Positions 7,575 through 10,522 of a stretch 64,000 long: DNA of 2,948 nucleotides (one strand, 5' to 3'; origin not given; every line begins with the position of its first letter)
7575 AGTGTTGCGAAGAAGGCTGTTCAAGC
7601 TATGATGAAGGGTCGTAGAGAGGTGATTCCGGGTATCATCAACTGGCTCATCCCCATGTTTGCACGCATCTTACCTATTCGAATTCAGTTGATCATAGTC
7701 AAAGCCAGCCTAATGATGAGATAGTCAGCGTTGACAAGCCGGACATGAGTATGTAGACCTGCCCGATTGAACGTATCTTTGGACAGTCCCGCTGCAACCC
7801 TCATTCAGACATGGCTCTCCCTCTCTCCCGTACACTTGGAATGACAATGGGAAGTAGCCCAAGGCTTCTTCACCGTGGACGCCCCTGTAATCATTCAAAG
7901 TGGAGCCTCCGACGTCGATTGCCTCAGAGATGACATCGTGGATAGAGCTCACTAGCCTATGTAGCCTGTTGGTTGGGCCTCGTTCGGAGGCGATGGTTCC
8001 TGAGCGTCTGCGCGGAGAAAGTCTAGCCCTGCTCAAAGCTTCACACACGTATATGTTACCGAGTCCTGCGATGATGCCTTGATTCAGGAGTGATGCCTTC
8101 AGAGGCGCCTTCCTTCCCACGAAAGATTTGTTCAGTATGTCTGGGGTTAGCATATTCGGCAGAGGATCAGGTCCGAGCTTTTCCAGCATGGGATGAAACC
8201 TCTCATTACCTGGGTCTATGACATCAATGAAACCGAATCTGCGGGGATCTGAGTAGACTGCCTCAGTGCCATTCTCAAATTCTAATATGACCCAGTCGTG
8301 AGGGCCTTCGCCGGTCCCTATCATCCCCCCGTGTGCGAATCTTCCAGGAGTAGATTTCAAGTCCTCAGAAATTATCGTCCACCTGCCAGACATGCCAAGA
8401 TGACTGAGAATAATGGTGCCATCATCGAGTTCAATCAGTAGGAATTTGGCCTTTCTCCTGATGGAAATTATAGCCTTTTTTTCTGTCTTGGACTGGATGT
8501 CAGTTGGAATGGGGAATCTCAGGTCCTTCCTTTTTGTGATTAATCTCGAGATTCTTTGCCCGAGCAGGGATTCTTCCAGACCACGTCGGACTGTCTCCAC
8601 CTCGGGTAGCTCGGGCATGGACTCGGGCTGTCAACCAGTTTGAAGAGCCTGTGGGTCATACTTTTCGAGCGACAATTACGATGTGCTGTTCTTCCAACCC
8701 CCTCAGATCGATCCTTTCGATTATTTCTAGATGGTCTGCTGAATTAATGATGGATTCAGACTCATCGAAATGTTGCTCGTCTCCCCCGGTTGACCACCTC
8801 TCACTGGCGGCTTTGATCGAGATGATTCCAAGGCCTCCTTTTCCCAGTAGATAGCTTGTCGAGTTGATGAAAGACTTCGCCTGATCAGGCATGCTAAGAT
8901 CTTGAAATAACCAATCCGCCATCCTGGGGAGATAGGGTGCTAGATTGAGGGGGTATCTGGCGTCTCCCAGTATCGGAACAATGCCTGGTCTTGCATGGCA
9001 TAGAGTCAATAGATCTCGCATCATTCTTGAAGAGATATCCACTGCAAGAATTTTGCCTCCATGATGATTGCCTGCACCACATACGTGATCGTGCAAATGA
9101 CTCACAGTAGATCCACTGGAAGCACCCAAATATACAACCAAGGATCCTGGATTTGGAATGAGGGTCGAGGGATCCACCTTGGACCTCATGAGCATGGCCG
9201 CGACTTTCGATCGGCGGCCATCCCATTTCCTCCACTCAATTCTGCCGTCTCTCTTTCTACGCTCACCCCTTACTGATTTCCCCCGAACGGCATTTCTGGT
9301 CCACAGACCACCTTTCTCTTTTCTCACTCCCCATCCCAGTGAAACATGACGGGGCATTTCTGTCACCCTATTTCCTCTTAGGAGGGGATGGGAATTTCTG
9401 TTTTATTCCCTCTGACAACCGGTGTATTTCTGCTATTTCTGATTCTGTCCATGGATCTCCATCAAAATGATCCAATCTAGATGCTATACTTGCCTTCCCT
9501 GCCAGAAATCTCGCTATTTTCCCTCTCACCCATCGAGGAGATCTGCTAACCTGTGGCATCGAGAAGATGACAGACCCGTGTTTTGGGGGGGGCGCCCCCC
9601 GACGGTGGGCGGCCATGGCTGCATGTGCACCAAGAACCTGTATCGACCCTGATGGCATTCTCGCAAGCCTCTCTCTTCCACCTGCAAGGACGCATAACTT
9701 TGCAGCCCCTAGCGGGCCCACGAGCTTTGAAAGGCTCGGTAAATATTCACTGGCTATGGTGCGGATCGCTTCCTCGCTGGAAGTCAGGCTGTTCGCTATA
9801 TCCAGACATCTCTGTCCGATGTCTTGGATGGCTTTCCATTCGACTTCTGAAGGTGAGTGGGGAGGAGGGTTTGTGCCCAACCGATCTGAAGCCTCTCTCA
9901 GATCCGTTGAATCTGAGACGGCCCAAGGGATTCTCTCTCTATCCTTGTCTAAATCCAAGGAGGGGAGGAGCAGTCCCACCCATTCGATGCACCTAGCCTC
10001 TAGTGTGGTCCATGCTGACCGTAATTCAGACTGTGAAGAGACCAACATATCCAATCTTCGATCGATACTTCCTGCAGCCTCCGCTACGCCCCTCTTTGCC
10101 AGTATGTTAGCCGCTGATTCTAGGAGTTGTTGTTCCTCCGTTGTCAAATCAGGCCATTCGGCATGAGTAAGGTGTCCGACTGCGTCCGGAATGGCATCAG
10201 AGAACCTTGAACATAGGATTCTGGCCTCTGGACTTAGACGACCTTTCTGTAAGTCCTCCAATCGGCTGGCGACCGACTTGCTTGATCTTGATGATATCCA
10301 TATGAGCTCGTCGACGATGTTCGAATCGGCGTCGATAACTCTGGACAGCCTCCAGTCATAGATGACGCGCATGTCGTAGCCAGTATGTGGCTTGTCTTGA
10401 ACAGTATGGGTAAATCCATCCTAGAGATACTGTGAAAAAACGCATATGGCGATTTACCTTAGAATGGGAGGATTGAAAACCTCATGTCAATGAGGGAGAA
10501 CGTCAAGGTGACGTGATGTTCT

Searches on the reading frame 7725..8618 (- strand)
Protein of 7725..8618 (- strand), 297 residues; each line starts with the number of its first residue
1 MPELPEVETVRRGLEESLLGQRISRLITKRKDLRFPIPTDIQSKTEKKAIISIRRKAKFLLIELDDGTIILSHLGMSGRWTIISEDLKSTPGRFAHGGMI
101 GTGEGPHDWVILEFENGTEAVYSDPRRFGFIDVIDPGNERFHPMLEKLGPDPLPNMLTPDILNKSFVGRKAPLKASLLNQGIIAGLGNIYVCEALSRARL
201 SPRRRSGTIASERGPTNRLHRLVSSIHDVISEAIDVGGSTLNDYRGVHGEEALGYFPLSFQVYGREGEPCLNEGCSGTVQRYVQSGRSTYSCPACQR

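Call 64: search_protein_families(library=pfam, proteins=[window:7725-8618:-], max_evalue=0.0001)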
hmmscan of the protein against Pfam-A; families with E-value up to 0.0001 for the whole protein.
window:7725-8618:- (297 aa): 3 families
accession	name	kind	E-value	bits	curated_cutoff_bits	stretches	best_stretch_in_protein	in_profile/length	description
PF01149.29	Fapy_DNA_glyco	-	1.5e-30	106.6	25.5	1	1-130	1-116/117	Formamidopyrimidine-DNA glycosylase N-terminal domain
PF06831.19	H2TH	-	4.2e-18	65.6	34.7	1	148-242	1-90/93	Formamidopyrimidine-DNA glycosylase H2TH domain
PF06827.20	zf-FPG_IleRS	-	6.4e-05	23.1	21.3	0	267-296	1-28/30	Zinc finger found in FPG and IleRS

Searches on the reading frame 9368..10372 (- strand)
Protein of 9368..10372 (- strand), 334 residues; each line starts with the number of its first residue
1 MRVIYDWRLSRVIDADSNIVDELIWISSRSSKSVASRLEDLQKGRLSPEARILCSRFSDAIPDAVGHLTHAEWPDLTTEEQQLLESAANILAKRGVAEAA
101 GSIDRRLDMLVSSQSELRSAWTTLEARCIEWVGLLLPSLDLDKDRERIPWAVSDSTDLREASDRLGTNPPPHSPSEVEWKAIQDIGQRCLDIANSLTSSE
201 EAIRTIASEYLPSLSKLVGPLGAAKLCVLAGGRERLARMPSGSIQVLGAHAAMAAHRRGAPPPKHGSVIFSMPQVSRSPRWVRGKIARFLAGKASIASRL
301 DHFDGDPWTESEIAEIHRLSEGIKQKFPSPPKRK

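Call 64: search_protein_families(library=pfam, proteins=[window:9368-10372:-], max_evalue=0.0001)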
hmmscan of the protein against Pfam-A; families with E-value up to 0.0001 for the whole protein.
window:9368-10372:- (334 aa): 1 family
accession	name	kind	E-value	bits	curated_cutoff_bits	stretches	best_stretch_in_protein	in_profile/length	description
PF01798.23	Nop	-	5.3e-27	95.2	25.4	1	175-305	79-210/228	snoRNA binding domain, fibrillarin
